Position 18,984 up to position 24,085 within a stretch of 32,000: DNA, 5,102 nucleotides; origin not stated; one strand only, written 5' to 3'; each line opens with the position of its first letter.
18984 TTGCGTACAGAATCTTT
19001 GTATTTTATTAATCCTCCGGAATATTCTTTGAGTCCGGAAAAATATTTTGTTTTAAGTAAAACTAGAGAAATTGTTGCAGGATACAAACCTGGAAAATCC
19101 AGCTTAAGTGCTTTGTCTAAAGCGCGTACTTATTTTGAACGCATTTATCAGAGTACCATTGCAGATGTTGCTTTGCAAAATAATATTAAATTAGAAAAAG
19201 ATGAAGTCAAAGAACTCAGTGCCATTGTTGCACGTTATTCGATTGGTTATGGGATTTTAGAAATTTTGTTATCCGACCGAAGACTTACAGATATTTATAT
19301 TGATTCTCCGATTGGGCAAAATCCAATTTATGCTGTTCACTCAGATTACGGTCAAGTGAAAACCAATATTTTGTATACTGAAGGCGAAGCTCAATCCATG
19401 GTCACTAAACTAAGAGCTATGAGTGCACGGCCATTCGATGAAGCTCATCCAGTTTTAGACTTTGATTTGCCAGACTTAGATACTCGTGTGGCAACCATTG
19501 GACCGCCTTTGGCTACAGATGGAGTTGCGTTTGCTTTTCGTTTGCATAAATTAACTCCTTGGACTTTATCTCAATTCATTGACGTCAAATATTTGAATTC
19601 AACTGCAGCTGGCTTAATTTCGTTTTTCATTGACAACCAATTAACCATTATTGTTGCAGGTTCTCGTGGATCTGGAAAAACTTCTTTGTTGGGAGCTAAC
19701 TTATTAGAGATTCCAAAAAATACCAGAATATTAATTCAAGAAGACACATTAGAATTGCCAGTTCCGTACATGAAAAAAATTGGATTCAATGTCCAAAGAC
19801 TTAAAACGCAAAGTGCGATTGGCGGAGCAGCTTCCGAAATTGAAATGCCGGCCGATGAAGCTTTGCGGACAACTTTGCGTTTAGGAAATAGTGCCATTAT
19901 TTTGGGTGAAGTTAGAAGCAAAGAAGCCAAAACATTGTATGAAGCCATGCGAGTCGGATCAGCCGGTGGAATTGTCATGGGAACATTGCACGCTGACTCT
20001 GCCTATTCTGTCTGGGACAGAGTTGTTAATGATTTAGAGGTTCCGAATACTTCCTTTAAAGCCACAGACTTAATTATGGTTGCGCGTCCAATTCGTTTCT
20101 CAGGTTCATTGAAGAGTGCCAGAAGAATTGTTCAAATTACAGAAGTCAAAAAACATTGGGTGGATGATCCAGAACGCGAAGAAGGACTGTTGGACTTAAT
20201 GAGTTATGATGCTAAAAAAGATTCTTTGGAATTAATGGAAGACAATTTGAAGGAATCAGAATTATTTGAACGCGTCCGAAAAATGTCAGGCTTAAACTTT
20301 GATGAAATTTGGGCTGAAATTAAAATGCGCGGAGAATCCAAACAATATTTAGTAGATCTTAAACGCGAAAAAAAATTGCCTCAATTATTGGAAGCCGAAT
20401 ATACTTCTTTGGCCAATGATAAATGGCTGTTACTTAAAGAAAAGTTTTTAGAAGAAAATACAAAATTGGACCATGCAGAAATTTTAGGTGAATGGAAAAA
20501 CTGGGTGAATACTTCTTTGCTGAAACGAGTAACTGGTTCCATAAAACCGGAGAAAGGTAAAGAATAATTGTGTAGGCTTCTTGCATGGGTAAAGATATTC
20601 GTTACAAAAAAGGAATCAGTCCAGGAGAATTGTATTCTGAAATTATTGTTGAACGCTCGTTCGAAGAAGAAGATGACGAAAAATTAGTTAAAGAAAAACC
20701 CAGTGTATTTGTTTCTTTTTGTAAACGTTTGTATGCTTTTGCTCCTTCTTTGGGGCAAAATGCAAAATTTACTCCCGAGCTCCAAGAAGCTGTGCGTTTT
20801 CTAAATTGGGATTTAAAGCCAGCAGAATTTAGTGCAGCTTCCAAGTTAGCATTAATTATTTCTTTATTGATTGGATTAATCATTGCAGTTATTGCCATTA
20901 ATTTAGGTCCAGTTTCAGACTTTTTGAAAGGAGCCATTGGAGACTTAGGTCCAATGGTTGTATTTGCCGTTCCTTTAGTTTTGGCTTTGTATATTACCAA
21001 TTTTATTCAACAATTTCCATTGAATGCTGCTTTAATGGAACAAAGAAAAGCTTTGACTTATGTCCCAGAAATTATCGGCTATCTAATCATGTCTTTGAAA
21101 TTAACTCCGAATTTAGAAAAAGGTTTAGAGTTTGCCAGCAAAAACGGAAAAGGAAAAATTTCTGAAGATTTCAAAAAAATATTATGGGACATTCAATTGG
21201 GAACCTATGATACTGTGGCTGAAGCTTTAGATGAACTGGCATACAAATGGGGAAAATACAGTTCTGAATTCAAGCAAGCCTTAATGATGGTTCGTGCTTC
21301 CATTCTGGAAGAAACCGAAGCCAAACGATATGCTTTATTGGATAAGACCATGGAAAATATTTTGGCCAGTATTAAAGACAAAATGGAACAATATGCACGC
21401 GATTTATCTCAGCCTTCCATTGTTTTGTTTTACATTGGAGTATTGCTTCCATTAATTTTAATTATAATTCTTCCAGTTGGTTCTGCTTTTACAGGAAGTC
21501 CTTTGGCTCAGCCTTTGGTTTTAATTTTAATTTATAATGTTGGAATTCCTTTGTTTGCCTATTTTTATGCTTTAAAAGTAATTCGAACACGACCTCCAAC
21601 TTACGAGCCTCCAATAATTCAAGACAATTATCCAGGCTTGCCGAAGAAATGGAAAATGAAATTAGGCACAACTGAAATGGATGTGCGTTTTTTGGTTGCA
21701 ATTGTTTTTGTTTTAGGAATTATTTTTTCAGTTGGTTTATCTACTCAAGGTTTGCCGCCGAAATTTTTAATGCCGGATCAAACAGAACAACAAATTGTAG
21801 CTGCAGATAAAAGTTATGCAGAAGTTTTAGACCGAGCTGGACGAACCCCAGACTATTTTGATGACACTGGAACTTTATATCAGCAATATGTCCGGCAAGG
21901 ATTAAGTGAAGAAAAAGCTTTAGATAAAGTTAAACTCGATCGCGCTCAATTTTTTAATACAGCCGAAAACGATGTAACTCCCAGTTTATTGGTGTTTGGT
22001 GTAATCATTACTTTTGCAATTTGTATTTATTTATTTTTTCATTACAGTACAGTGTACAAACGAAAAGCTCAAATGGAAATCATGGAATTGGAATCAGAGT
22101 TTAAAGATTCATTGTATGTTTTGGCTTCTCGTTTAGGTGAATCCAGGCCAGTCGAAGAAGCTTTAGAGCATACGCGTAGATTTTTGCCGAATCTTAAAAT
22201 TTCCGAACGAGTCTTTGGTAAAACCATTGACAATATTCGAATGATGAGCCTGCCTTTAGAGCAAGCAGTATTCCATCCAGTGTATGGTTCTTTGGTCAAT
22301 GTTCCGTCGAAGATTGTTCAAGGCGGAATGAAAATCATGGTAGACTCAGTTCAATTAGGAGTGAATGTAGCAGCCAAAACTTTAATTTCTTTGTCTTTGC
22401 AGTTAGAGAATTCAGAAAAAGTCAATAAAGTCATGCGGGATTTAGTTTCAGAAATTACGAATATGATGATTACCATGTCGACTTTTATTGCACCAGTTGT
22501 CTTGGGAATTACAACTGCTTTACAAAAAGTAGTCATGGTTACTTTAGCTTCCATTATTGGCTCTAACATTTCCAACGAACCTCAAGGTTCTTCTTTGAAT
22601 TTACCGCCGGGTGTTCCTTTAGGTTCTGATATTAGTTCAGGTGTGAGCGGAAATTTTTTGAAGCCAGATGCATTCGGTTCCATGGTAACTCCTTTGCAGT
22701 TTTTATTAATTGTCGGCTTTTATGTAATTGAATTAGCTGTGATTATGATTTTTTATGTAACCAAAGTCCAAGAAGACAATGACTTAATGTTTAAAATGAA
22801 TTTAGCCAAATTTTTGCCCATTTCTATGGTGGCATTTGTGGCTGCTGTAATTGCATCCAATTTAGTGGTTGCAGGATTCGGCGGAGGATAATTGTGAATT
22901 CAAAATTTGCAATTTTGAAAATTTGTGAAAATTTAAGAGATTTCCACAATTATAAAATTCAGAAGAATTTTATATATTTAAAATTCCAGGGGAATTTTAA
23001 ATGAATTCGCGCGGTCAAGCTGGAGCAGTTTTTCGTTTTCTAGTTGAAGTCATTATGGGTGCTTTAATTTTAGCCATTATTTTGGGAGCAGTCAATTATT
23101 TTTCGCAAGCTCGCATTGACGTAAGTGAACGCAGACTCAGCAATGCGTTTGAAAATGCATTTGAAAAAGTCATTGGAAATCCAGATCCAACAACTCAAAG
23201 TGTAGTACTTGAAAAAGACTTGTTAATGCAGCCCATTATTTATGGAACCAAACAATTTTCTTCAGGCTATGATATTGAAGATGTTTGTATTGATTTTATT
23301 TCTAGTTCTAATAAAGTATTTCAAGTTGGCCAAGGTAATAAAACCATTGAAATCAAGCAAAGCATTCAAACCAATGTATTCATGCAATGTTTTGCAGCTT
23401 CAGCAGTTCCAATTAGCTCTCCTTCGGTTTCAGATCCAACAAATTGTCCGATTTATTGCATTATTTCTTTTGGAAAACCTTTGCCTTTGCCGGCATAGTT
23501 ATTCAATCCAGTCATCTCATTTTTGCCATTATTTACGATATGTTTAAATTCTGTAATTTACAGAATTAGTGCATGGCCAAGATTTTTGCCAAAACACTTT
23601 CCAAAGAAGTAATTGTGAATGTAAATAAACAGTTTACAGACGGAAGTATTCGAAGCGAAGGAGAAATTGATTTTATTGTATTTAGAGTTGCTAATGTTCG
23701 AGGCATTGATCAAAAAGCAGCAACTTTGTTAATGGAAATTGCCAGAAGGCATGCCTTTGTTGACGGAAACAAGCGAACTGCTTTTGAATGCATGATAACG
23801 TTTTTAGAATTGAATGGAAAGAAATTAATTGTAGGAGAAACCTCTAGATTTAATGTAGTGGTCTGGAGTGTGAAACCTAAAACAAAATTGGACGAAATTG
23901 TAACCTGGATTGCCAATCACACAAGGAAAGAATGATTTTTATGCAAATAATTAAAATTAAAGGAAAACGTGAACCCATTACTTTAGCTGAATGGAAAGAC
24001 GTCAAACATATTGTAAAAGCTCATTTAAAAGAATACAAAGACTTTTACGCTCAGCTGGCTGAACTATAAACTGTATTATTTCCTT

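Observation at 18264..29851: Archaeal type IV pilus-like locus with about seven divergent pilin-like genes and no prepilin peptidase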

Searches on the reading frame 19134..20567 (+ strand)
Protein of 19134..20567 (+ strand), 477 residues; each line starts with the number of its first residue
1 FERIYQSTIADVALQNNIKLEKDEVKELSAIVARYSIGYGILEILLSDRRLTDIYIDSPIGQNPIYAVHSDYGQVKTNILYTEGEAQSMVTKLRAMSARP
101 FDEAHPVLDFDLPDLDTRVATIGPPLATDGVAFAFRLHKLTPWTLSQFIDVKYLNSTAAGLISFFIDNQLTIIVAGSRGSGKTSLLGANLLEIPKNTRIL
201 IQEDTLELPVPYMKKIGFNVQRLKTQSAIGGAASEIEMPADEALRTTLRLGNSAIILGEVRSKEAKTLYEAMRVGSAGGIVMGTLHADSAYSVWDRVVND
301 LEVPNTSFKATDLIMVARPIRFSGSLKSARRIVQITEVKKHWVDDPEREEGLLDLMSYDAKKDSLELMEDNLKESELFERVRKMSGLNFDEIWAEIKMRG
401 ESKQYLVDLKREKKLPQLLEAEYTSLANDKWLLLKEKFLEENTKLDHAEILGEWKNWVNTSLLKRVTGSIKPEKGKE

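Call 88: search_solved_structures(query=window:19134-20567:+, max_evalue=1e-15, show_alignments=5)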
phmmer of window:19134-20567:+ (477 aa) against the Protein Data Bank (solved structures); distinct sequences matched with E-value up to 1e-15: 6.
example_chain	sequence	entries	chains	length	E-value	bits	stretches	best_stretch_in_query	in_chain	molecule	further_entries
2oap_1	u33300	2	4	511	8.9e-32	113.9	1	34-401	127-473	Type II secretion system protein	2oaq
4ii7_A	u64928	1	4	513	9e-26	94.1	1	34-407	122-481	FlaI ATPase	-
4ihq_A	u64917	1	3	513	6.1e-25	91.4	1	34-407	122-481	FlaI ATPase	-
8rkd_E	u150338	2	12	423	3e-23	85.8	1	8-338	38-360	Pilus assembly ATPase CpaF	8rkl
8rjf_A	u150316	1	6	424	3e-23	85.8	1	8-338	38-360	Pilus assembly ATPase CpaF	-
9e24_A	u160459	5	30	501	5e-23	85.1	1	8-338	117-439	CpaF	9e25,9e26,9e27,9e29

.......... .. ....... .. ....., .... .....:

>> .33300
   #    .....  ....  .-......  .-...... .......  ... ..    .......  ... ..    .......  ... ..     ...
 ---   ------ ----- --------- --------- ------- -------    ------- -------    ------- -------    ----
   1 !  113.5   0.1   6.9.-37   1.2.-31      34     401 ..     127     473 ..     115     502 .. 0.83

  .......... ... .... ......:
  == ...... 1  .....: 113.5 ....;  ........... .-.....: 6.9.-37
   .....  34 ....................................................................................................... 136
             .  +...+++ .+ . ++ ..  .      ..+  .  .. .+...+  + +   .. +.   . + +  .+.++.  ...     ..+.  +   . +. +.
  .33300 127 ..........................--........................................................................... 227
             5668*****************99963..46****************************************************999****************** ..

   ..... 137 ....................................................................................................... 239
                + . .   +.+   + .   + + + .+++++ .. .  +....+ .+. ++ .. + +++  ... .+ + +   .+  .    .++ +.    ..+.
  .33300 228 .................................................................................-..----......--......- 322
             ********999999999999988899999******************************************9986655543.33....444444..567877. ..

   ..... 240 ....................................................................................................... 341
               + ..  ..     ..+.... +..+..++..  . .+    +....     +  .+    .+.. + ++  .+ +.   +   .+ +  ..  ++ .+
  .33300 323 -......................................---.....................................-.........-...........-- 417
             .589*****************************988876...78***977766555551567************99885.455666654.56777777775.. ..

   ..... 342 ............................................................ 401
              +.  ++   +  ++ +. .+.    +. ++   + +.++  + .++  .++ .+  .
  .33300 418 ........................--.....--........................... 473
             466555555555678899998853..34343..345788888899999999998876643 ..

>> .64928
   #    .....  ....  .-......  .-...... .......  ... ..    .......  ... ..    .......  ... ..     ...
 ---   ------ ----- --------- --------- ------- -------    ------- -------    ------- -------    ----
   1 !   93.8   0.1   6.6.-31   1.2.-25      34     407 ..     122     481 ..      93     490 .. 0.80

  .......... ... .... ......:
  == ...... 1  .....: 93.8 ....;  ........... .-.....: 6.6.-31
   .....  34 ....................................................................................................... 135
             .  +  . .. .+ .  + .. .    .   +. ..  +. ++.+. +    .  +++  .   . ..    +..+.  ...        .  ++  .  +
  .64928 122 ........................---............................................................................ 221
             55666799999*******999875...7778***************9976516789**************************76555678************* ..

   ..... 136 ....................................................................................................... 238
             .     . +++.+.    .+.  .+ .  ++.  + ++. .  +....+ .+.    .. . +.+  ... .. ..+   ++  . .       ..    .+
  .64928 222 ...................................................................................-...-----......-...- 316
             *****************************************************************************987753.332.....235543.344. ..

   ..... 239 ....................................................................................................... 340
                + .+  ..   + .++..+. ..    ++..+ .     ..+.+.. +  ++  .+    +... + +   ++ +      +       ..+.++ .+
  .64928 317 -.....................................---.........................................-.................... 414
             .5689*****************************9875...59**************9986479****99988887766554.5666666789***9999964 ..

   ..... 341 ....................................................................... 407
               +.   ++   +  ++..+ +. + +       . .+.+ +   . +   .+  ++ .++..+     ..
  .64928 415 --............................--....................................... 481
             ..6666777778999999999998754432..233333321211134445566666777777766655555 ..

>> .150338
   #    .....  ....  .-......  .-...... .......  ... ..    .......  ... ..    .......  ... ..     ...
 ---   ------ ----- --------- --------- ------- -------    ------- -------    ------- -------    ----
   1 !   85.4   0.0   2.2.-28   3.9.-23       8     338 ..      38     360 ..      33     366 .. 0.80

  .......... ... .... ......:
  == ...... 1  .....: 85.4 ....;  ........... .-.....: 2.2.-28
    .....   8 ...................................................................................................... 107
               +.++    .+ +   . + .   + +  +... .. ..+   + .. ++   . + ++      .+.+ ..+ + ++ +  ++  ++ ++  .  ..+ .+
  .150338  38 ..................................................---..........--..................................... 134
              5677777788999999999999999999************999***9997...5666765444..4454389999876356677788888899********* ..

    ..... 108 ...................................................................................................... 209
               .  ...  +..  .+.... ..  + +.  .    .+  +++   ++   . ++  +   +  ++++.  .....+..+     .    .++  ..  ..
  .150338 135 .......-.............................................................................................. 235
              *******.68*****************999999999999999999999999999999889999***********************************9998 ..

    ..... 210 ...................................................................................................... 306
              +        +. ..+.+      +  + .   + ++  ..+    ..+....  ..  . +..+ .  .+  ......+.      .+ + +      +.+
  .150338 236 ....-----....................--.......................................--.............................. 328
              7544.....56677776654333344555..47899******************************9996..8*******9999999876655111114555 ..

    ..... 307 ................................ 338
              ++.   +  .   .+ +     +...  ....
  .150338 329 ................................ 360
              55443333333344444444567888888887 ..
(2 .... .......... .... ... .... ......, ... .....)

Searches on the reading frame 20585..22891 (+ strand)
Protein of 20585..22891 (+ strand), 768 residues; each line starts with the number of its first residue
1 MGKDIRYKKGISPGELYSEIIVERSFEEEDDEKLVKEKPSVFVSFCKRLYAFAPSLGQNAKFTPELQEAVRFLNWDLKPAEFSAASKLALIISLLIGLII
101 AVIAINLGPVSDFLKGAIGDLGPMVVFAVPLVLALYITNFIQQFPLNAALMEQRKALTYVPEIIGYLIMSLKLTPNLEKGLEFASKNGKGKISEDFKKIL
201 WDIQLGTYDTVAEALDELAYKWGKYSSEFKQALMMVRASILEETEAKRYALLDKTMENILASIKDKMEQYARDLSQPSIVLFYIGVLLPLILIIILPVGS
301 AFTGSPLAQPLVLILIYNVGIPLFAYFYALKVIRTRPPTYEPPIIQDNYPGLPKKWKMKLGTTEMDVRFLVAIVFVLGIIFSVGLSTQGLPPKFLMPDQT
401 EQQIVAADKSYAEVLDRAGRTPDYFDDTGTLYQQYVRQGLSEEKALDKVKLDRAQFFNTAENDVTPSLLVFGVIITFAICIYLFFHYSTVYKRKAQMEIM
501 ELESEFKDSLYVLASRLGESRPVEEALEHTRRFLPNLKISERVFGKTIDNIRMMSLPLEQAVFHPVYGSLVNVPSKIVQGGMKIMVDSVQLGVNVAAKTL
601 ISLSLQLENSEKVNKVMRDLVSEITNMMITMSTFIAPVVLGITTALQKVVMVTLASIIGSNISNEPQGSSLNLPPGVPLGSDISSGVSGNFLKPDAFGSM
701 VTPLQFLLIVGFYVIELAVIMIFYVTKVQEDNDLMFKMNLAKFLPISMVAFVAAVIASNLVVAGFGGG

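Call 4: search_protein_families(library=pfam, proteins=[window:20585-22891:+], max_evalue=0.1)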
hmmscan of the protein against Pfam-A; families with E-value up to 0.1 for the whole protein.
window:20585-22891:+ (768 aa): 2 families
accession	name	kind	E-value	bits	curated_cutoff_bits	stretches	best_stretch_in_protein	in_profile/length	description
PF00482.28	T2SSF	-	1.6e-05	25.3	25.2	1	166-297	4-125/125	Type II secretion system (T2SS), protein F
PF06667.17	PspB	-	0.0085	16.6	25.6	0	472-517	10-53/73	Phage shock protein B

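Call 6: search_protein_families(library=ncbifam, proteins=[window:20585-22891:+], max_evalue=0.1)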
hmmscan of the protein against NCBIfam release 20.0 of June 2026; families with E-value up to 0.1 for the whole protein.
window:20585-22891:+ (768 aa): 0 families

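Call 85: search_solved_structures(query=A3, max_evalue=1, show_alignments=0)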
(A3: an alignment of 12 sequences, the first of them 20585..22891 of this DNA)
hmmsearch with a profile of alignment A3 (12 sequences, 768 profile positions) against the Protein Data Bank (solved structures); distinct sequences matched with E-value up to 1: 0.

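Call 98: search_protein_families(library=pfam, alignment_id=A3, max_evalue=0.05)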
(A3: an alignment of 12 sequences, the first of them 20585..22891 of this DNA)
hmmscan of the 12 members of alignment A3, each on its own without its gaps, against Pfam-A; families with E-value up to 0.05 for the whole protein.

A. member 1, window:20585-22891:+ (768 aa): 2 families
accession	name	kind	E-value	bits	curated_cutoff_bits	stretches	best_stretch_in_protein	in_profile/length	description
PF00482.28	T2SSF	-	1.6e-05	25.3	25.2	1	166-297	4-125/125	Type II secretion system (T2SS), protein F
PF06667.17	PspB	-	0.0085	16.6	25.6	0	472-517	10-53/73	Phage shock protein B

B. families by the number of members that match (of 12 scanned): 5 families
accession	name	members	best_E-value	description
PF00482.28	T2SSF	12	2.7e-06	Type II secretion system (T2SS), protein F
PF12644.12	DUF3782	3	0.00018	Protein of unknown function (DUF3782)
PF20990.2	DUF2207_C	2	0.024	Predicted membrane protein (DUF2207) C-terminal domain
PF06667.17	PspB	1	0.0085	Phage shock protein B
PF01102.23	Glycophorin_A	1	0.032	Glycophorin A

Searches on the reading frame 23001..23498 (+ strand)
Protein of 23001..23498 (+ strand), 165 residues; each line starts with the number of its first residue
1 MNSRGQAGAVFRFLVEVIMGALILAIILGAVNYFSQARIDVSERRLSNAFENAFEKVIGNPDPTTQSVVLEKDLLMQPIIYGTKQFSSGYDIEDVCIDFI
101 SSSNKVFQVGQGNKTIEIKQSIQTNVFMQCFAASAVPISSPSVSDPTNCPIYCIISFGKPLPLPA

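Call 4: search_protein_families(library=pfam, proteins=[window:23001-23498:+], max_evalue=0.1)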
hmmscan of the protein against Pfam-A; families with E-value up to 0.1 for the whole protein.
window:23001-23498:+ (165 aa): 1 family
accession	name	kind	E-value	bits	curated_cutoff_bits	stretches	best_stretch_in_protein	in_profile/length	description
PF21044.3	CIP2A_N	-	0.016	14.3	26.3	1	14-105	41-138/544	CIP2A, N-terminal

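Call 6: search_protein_families(library=ncbifam, proteins=[window:23001-23498:+], max_evalue=0.1)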
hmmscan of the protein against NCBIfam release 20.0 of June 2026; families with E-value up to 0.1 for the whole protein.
window:23001-23498:+ (165 aa): 0 families

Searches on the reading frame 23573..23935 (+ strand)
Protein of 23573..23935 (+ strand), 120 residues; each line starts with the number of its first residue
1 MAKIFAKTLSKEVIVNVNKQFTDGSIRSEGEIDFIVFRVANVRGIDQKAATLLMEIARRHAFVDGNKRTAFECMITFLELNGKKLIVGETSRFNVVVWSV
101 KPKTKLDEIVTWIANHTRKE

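Call 4: search_protein_families(library=pfam, proteins=[window:23573-23935:+], max_evalue=0.1)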
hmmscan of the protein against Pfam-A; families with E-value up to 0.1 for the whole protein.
window:23573-23935:+ (120 aa): 1 family
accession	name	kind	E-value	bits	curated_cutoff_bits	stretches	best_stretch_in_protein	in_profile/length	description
PF02661.23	Fic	-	1.1e-08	36.2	24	1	46-78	61-93/93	Fic/DOC family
